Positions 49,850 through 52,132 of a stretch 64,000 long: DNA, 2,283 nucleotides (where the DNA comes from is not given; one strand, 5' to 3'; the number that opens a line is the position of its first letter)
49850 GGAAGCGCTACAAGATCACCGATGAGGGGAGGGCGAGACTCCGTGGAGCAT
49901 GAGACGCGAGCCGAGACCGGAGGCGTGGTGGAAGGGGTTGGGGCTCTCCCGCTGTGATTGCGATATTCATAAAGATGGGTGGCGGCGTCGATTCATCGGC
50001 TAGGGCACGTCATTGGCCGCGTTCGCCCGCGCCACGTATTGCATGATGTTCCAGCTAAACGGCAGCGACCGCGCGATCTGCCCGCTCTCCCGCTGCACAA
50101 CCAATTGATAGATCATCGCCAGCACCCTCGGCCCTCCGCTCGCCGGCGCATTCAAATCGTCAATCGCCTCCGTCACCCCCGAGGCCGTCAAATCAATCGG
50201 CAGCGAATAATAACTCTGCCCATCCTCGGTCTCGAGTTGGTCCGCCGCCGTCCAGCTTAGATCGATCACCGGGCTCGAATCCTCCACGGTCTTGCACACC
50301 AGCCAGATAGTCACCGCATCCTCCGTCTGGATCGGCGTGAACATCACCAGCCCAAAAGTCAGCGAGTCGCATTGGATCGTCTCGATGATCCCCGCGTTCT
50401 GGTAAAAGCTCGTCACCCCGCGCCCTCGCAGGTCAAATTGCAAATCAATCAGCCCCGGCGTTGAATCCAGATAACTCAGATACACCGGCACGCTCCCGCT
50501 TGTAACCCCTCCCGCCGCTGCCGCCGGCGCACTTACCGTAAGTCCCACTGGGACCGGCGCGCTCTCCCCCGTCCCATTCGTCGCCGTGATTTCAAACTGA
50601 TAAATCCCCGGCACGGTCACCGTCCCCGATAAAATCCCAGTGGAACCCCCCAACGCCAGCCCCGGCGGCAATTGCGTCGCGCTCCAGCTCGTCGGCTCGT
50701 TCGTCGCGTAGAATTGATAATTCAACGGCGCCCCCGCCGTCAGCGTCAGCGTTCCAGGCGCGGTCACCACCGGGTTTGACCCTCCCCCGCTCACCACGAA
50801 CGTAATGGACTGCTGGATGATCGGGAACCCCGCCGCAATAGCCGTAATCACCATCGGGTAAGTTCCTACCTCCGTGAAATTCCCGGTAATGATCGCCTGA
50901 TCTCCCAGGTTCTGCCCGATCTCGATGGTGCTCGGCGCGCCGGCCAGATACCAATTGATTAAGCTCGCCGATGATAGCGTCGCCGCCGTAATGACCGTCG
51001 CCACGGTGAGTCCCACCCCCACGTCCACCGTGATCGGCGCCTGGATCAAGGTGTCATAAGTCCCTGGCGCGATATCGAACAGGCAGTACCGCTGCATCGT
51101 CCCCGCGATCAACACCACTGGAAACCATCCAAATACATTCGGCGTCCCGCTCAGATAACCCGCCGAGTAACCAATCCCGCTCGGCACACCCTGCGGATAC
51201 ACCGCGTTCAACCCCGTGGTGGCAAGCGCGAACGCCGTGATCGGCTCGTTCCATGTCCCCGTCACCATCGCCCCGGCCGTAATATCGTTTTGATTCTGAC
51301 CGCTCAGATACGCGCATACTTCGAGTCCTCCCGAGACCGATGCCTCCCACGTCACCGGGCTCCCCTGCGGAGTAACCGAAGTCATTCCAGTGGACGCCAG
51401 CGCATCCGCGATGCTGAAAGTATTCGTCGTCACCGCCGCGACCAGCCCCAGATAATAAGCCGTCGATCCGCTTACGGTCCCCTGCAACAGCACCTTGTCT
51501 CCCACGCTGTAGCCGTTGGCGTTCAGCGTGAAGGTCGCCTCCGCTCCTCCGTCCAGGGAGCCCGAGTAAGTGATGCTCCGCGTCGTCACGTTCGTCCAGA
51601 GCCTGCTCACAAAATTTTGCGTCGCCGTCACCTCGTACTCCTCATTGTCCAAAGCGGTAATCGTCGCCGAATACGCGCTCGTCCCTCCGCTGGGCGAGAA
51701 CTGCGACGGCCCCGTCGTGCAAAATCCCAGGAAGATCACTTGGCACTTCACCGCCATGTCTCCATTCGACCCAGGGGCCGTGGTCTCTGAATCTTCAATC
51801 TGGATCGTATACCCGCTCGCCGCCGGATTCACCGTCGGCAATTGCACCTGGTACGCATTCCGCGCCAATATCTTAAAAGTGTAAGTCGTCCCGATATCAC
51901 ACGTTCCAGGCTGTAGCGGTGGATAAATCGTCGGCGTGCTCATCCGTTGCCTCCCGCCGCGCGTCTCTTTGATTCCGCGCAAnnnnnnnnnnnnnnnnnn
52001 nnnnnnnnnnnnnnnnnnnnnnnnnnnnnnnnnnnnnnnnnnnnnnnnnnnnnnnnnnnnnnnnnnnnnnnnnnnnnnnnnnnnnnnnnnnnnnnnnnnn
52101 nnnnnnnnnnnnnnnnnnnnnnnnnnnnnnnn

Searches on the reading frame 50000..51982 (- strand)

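Call 64: search_protein_families(library=pfam, proteins=[window:50000-51982:-], max_evalue=0.001)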
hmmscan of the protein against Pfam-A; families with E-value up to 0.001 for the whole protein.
window:50000-51982:- (660 aa): 1 family
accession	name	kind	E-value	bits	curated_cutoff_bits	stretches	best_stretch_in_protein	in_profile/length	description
PF05345.18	He_PIG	-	1.5e-10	41.8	24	1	404-484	2-96/96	Putative Ig domain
